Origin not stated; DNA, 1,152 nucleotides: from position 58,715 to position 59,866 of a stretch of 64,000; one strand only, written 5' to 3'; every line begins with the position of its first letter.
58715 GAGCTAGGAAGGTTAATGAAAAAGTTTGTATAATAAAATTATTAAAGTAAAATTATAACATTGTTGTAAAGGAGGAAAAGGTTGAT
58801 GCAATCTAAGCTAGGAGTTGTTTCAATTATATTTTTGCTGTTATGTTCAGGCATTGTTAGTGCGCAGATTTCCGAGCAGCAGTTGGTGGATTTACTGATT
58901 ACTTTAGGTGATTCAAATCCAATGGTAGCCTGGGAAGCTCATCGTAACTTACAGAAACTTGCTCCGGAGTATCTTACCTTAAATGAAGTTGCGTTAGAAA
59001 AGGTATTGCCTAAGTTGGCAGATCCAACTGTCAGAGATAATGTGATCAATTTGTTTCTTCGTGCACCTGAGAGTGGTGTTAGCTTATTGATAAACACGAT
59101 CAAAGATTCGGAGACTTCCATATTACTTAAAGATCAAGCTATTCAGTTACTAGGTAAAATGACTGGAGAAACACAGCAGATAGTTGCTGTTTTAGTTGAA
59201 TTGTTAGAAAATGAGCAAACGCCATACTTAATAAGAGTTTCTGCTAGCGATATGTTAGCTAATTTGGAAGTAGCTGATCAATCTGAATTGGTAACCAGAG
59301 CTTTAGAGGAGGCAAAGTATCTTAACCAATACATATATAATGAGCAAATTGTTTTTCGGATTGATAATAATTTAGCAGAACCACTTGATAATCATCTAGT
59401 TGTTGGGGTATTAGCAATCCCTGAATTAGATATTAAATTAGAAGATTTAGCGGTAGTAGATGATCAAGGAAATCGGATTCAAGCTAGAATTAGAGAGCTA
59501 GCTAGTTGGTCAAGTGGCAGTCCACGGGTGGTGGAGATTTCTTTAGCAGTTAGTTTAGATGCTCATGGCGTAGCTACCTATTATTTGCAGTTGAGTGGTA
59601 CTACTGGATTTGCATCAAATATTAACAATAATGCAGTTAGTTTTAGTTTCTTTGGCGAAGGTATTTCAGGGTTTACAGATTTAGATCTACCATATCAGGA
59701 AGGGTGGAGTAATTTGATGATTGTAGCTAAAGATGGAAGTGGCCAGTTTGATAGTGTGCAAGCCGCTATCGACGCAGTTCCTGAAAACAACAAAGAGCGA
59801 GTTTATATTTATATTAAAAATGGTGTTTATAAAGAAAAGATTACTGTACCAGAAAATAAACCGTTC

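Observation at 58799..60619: The same N-terminal helical module type recurs on a CE8 pectinesterase 37 kb away, pointing to a shared module on secreted pectinolytic enzymes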

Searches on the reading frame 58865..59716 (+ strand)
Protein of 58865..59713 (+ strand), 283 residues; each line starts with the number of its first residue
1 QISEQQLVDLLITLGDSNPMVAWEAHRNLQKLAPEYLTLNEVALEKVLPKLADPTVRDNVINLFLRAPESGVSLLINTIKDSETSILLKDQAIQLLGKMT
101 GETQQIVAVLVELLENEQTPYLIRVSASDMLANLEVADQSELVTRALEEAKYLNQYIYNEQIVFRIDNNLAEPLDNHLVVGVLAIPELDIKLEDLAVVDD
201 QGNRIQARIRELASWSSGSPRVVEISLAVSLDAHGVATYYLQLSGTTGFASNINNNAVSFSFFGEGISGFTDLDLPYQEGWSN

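Call 11: find_homologous_proteins(query=window:58865-59713:+, max_evalue=0.01)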
Query seq(283 aa): 3053 candidates shared short words with the query, none scored E <= 0.01.

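Call 42: search_protein_representatives(protein=window:58865-59713:+)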
Query: 283 residues. Proteins with E-value up to 0.001 (for the whole library): 37; up to 1e-10: 3; up to 1e-30: 1. The best 37 are listed.
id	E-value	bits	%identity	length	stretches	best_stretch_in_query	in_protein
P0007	3.8e-47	177.4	39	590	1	5-282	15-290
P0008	3.7e-11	59.5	28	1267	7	69-141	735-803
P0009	3.8e-11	59.5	34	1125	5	75-142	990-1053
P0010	1.8e-08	50.7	21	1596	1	7-248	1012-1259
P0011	1.6e-07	47.6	27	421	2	2-143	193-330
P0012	2.2e-07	47.1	31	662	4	10-121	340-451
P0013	3.0e-07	46.7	28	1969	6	52-140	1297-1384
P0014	7.7e-07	45.4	28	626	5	70-131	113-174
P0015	8.8e-07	45.2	27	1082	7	68-150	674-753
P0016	1.1e-06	44.8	25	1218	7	88-158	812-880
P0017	1.3e-06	44.6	42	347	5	95-133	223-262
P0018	1.7e-06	44.2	29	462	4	68-142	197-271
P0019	3.0e-06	43.4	28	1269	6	71-138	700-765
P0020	1.0e-05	41.6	29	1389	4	66-147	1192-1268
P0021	1.1e-05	41.6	30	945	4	65-149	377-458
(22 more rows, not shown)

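Call 45: search_protein_families(library=pfam, alignment_id=A2, max_evalue=0.001)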
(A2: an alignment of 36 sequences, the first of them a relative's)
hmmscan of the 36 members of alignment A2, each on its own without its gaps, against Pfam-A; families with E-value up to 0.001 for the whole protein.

A. member 1, P0007 (590 aa): 1 family
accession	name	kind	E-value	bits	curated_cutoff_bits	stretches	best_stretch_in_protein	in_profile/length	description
PF01095.25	Pectinesterase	-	1.4e-78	264.1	27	1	293-580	2-297/298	Pectinesterase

B. families by the number of members that match (of 36 scanned): 153 families (the first 25 are shown)
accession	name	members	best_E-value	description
PF13646.12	HEAT_2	34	1.1e-145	HEAT repeats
PF02985.28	HEAT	33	1.1e-86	HEAT repeat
PF03130.22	HEAT_PBS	32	3.2e-72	PBS lyase HEAT-like repeat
PF13513.12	HEAT_EZ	31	1.4e-64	HEAT-like repeat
PF00514.29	Arm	29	9.7e-45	Armadillo/beta-catenin-like repeat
PF25786.1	HEAT_GCN1_C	22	5.1e-34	GCN1-like, C-terminal HEAT repeats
PF01602.26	Adaptin_N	21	7.5e-34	Adaptin N terminal region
PF12717.13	Cnd1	20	4.6e-31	non-SMC mitotic condensation complex subunit 1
PF01347.28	Vitellogenin_N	17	4.7e-23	Lipoprotein amino terminal region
PF24714.1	TOR1L1_N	17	1.2e-19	TORTIFOLIA1 N-terminal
PF12755.13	Vac14_Fab1_bd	16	9.5e-37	Vacuolar 14 Fab1-binding region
PF05729.18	NACHT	15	1.4e-23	NACHT domain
PF25767.1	ARM_TBCD_2nd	14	8.2e-26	Tubulin-specific chaperone D-like, ARM repeats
PF20168.4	PDS5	13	4.4e-27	Sister chromatid cohesion protein PDS5 protein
PF24492.1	HEAT_ECM29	13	6.2e-18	Proteasome adapter and scaffold protein ECM29, HEAT-repeat domain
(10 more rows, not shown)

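Call 46: search_protein_families(library=pfam, proteins=[P0010], max_evalue=1)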
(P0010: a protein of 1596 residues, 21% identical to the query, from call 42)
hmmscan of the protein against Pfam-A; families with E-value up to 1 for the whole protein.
P0010 (1596 aa): 8 families
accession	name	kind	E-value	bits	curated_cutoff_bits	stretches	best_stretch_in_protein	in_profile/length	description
PF01095.25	Pectinesterase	-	6.5e-68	229.1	27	1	1300-1588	2-297/298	Pectinesterase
PF13646.12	HEAT_2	-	5.3e-21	75.1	27.7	3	882-968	2-87/88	HEAT repeats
PF02985.28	HEAT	-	1e-09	38.1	23.5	1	979-1006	2-29/31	HEAT repeat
PF01602.26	Adaptin_N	-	1.4e-06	27.6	37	1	907-1004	74-178/524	Adaptin N terminal region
PF13513.12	HEAT_EZ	-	0.00041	21.3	27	1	963-1003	9-54/55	HEAT-like repeat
PF18884.5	TSP3_bac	-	0.0021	18.3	25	1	851-870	1-20/22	Bacterial TSP3 repeat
PF24714.1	TOR1L1_N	-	0.23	11.2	43.3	0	976-1004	81-109/281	TORTIFOLIA1 N-terminal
PF10304.15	RTP1_C2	-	0.92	9.7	21.1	0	891-907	17-33/34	Required for nuclear transport of RNA pol II C-terminus 2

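Call 47: find_encoding_contigs(protein=P0010, flank=10000, max_places=3)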
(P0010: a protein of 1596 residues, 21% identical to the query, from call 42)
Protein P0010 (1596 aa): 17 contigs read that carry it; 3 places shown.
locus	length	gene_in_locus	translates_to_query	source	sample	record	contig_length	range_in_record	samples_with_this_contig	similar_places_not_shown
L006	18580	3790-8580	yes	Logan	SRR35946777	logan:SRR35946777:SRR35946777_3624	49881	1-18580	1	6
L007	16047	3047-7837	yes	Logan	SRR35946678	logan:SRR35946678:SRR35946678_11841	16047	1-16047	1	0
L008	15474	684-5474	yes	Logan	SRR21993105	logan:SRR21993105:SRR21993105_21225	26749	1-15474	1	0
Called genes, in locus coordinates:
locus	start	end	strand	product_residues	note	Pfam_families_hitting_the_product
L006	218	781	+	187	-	PF07155:ECF-ribofla_trS (weak), PF12822:ECF_trnsprt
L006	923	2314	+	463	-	PF01554:MatE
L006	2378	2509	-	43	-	-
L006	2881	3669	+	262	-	-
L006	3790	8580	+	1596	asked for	PF02985:HEAT (faint), PF01602:Adaptin_N (faint), PF13646:HEAT_2, PF01095:Pectinesterase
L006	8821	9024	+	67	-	-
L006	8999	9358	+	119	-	-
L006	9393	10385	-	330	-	PF12690:BsuPI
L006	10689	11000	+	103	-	-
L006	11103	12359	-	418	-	PF07632:Sde182_NH-like, PF16586:DUF5060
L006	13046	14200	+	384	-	-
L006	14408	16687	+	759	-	PF02901:PFL-like, PF01228:Gly_radical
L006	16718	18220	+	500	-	PF13353:Fer4_12, PF04055:Radical_SAM, PF00027:cNMP_binding, PF13545:HTH_Crp_2, PF00325:Crp (weak)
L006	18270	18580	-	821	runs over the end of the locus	PF00657:Lipase_GDSL, PF13472:Lipase_GDSL_2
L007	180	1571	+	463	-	PF01554:MatE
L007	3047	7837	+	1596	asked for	PF02985:HEAT (faint), PF01602:Adaptin_N (faint), PF13646:HEAT_2, PF01095:Pectinesterase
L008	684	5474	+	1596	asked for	PF02985:HEAT (faint), PF01602:Adaptin_N (faint), PF13646:HEAT_2, PF01095:Pectinesterase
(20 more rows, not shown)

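Call 48: find_encoding_contigs(protein=P0007, flank=10000, max_places=3)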
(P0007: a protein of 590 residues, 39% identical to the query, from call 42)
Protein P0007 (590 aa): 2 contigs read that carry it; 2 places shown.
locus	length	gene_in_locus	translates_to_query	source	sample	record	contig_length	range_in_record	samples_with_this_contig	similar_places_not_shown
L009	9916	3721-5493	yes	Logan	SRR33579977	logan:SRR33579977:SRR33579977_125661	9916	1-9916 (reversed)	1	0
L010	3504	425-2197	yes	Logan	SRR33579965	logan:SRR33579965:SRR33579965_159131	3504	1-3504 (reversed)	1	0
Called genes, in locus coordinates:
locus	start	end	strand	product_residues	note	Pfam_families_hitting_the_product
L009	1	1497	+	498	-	?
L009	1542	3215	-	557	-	PF00989:PAS, PF08448:PAS_4 (weak), PF13188:PAS_8 (weak), PF13426:PAS_9 (weak), PF00990:GGDEF, PF00563:EAL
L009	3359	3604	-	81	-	-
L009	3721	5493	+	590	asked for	PF01095:Pectinesterase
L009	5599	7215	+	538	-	PF00672:HAMP, PF12059:DUF3540 (weak), PF20155:TMP_3 (weak), PF00015:MCPsignal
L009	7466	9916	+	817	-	?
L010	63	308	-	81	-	-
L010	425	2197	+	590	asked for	PF01095:Pectinesterase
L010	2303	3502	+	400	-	?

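Call 62: find_related_loci(query=A6, collection=metagenome_contigs, flank=5000)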
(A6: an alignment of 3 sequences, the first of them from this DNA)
Query A6 (284 aa) in metagenome_contigs; peptide patterns used: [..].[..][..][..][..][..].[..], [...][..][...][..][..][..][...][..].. (x = any residue, [..] = any of these).
414 stretches matched a pattern; 2 encode a relative of the query (tblastn E <= 1e-3); 2 distinct loci.
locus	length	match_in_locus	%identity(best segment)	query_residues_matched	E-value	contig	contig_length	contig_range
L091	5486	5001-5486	100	1-162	3e-103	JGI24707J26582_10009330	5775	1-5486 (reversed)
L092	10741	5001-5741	21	8-248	5e-15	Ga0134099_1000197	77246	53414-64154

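Call 69: search_solved_structures(query=A6, max_evalue=1)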
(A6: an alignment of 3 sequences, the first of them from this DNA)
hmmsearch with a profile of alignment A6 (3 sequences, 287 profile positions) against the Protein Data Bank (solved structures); distinct sequences matched with E-value up to 1: 0.

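Call 70: predict_structure(alignment_id=A6)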
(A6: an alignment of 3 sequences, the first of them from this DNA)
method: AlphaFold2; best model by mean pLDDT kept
length: 284 residues; sequences in the alignment: 3
mean_pLDDT: 73.9   pTM: 0.64
mean pLDDT of the five models: 73.9, 70.7, 69.9, 69.5, 68.1
residues with pLDDT >= 90: 59; 70-90: 155; 50-70: 27; < 50: 43
segments of 3 or more residues with pLDDT < 50: 245-284
pLDDT, mean of each block of 10 residues (from residue 1): 89 93 94 89 93 87 91 91 79 86 83 80 78 66 76 56 75 75 70 84 83 75 79 80 50 29 33 25 22
secondary structure, 60 per line:
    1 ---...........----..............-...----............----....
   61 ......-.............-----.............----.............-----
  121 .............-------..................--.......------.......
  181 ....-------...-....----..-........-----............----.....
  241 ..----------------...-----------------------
elements in order: H4-14 H19-32 H41-52 H57-66 H68-80 H86-98 H103-115 H121-133 H141-156 E161-167 E174-184 E196-199 E207-214 E220-231 E236-242 E259-261

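Call 83: fold_search(model_id=the predicted structure, library=pdb)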
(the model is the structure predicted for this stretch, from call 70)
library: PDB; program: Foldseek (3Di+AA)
matches with E <= 10: 1138; with E <= 0.001: 6
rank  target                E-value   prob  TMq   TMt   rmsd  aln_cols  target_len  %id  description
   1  6rrw                  1.7e-04  0.99  0.24  0.07  20.7       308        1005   11  GOLGI ALPHA-MANNOSIDASE II in complex with (2R,3R,4R,5S)-1-(5-{[4-(3,4-Dihydro-2H-1,5-benzodioxepin-7-yl)benzyl]oxy}pent (released 2020-07-08)
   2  6rrx                  1.8e-04  1.00  0.24  0.08  12.8       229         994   12  GOLGI ALPHA-MANNOSIDASE II in complex with (2S,3R)-2-(Hydroxymethyl)-3-piperidinol (released 2020-07-08)
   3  6rru                  3.8e-04  1.00  0.24  0.08  12.5       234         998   12  GOLGI ALPHA-MANNOSIDASE II in complex with (5R,6R,7S,8S)-5,6,7,8-tetrahydro-5-(hydroxymethyl)-3-(3-phenylpropyl)imidazo[ (released 2020-07-08)
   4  6rrh                  5.3e-04  1.00  0.24  0.08  12.8       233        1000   12  GOLGI ALPHA-MANNOSIDASE II (released 2020-07-08)
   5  9ftr                  5.3e-04  0.95  0.23  0.07  22.4       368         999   11  Drosophila golgi alpha-mannosidase II (dGMII) in complex with amide modified swainsonine-configured alkyl indolizidine (released 2024-10-09)
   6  6rrj                  6.6e-04  0.99  0.24  0.08  12.5       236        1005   13  GOLGI ALPHA-MANNOSIDASE II in complex with 5-(Adamantan-1yl-methoxy)-pentyl 2,5-dideoxy-2,5-imino-D-talo-hexonamide (released 2020-07-08)
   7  2wyi_A                2.7e-03  0.97  0.23  0.08  13.3       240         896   13  Structure of the Streptococcus pyogenes family GH38 alpha-mannosidase complexed with swainsonine (released 2010-02-16)
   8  2wyh_A                3.7e-03  0.94  0.22  0.08  14.6       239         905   14  Structure of the Streptococcus pyogenes family GH38 alpha-mannosidase (released 2010-02-16)
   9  4db8_A                4.6e-03  0.99  0.27  0.30  10.0       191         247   16  Designed Armadillo-repeat Protein (released 2012-05-16)
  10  4db8_C                6.5e-03  1.00  0.28  0.32   9.9       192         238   17  Designed Armadillo-repeat Protein (released 2012-05-16)
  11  7ou8_AAA              6.8e-03  0.15  0.14  0.08  19.7       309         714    8  Human O-GlcNAc hydrolase in complex with DNJNAc-thiazolidines (released 2022-04-13)
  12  8d9w_A                7.2e-03  1.00  0.27  0.29   8.9       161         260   14  beta-Arf1 homodimeric interface within AP-1, Arf1, Nef, MHC-I lattice on narrow tubes (released 2023-07-05)
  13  8d9w_D                7.2e-03  1.00  0.27  0.29   8.9       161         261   14  beta-Arf1 homodimeric interface within AP-1, Arf1, Nef, MHC-I lattice on narrow tubes (released 2023-07-05)
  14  4db9_A                1.0e-02  0.89  0.20  0.26  12.0       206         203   14  Designed Armadillo repeat protein (YIIIM3AIII) (released 2012-05-16)
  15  5fur_J                1.1e-02  1.00  0.34  0.42   7.5       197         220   13  Structure of human TFIID-IIA bound to core promoter DNA (released 2016-04-06)
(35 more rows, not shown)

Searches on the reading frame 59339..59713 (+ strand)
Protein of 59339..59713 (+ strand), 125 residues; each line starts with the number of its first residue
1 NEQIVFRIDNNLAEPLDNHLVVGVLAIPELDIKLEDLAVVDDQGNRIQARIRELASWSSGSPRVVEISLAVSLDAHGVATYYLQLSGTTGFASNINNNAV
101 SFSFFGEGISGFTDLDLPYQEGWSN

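Call 46: search_protein_families(library=pfam, proteins=[window:59339-59713:+], max_evalue=1)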
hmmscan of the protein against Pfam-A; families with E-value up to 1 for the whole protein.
seq(125 aa): 0 families
